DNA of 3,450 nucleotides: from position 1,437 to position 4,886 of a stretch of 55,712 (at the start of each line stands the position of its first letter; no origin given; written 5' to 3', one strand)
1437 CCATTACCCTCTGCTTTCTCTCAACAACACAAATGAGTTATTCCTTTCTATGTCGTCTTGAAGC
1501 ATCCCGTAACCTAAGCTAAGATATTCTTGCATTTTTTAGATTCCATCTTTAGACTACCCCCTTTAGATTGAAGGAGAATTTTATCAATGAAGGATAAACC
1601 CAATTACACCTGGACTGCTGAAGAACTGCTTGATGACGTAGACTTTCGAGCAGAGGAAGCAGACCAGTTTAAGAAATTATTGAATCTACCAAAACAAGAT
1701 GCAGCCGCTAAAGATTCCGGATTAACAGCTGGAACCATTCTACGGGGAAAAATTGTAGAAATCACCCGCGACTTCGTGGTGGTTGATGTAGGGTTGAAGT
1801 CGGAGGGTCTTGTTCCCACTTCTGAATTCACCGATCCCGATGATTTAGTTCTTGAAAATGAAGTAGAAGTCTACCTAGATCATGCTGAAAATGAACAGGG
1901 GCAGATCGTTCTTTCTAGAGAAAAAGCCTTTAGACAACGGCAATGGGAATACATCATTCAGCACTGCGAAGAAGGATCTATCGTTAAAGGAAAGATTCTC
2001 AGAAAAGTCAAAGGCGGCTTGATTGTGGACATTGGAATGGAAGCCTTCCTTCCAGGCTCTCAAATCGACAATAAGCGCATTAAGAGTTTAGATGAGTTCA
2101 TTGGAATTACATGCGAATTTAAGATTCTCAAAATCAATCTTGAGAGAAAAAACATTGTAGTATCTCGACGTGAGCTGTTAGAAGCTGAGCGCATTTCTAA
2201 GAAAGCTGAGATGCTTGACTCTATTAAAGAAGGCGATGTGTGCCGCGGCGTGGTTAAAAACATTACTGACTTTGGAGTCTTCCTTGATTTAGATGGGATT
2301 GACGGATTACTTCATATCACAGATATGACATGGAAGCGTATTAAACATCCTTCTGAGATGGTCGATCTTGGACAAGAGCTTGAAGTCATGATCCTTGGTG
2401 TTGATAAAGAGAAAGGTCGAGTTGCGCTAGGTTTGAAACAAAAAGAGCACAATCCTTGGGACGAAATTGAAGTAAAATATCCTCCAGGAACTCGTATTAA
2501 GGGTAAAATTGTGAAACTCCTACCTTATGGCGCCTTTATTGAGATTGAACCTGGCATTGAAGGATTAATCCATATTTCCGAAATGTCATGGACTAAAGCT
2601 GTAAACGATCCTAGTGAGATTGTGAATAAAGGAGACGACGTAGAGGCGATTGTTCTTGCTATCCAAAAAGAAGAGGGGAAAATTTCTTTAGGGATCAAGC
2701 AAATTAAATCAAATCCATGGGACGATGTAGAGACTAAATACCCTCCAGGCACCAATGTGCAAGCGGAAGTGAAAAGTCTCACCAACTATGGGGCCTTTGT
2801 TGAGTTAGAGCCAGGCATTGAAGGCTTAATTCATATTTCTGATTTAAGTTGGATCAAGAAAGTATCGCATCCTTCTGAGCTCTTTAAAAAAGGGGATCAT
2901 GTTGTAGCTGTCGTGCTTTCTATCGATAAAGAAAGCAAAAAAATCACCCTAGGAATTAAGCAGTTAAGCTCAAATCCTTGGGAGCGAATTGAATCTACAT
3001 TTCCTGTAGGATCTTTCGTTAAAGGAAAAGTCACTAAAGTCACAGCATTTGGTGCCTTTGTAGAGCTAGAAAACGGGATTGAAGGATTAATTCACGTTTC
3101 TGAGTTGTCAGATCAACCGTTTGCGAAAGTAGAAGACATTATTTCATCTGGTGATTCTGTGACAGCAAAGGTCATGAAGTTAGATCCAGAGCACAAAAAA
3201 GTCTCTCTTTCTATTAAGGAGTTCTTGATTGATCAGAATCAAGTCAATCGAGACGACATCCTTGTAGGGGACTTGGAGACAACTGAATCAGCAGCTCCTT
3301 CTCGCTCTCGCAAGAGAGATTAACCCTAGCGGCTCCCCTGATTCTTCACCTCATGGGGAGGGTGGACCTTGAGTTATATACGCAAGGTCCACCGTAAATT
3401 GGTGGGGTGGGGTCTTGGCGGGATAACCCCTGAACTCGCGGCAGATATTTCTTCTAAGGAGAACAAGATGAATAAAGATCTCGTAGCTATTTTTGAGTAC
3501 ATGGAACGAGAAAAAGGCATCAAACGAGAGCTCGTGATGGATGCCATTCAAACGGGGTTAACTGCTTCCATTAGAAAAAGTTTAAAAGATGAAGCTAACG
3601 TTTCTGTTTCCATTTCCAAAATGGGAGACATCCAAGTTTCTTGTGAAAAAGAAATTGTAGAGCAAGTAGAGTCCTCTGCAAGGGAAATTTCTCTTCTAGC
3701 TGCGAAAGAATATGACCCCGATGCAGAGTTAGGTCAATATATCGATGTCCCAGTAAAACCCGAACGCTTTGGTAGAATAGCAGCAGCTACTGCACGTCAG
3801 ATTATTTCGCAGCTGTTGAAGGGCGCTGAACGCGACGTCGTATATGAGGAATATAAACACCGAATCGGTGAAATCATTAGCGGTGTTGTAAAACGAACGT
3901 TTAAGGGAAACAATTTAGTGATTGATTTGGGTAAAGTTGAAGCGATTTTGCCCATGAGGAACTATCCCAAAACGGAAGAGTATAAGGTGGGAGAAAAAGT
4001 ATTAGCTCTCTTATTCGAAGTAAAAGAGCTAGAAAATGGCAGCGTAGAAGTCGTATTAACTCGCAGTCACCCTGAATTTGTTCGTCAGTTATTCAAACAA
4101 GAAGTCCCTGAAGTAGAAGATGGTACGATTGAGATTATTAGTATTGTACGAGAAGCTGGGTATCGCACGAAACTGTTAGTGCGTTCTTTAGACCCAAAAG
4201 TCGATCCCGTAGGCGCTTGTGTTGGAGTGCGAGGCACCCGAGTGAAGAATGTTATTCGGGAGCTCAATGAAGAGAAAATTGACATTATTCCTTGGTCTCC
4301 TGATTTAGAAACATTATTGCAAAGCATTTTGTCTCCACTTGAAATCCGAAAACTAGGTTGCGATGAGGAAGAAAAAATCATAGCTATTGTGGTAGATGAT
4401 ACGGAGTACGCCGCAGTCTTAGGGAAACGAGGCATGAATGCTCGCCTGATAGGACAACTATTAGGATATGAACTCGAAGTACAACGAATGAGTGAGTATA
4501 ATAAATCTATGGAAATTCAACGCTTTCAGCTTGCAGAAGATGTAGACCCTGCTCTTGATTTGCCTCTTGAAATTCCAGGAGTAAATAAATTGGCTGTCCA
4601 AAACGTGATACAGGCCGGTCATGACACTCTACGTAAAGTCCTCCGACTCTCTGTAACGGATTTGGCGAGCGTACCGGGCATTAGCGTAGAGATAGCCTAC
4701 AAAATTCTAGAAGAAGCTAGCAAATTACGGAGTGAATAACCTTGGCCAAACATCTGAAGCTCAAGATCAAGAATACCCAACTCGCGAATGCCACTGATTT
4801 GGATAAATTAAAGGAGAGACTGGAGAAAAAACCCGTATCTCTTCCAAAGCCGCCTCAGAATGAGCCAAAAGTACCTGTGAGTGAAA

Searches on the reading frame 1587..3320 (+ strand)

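Call 70: search_protein_families(library=pfam, proteins=[window:1587-3320:+], max_evalue=0.00001)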
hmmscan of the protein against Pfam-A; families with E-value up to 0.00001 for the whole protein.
window:1587-3320:+ (578 aa): 4 families
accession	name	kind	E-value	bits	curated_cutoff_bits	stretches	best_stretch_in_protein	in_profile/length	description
PF00575.29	S1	-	5.2e-95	312.3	22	6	214-284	3-74/74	S1 RNA binding domain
PF23459.1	S1_RRP5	-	2.2e-35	121.5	27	2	475-542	4-71/72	RRP5 S1 domain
PF21710.3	Spt6_S1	-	4.5e-17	62.6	27.5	0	469-545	11-88/91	Spt6, S1/OB domain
PF13509.12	S1_2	-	1.5e-11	44.7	21.8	0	474-508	1-35/61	S1 domain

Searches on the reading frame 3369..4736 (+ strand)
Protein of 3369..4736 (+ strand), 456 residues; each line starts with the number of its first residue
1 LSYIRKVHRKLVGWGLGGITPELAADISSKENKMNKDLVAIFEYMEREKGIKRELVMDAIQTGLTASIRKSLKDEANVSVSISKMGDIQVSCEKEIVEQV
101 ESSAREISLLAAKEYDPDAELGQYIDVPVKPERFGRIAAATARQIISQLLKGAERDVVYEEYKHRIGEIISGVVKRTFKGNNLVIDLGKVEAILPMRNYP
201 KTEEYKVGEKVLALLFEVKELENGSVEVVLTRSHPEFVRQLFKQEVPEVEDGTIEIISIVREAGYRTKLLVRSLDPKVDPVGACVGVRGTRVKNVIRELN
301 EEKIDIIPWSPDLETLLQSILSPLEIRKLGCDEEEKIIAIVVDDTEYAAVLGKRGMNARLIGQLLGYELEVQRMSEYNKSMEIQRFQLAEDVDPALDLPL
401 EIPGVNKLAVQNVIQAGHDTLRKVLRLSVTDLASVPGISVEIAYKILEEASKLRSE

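Call 70: search_protein_families(library=pfam, proteins=[window:3369-4736:+], max_evalue=0.00001)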
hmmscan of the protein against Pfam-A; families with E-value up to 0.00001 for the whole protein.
window:3369-4736:+ (456 aa): 3 families
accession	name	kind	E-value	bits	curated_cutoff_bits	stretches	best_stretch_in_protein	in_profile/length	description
PF08529.16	NusA_N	-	5.5e-31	107.7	23.8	1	37-156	1-119/119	NusA N-terminal domain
PF13184.12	KH_5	-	3.9e-26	91.4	27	1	263-328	1-66/69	NusA-like KH domain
PF14520.12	HHH_5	-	1.5e-07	32.2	27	1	400-451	5-56/57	Helix-hairpin-helix domain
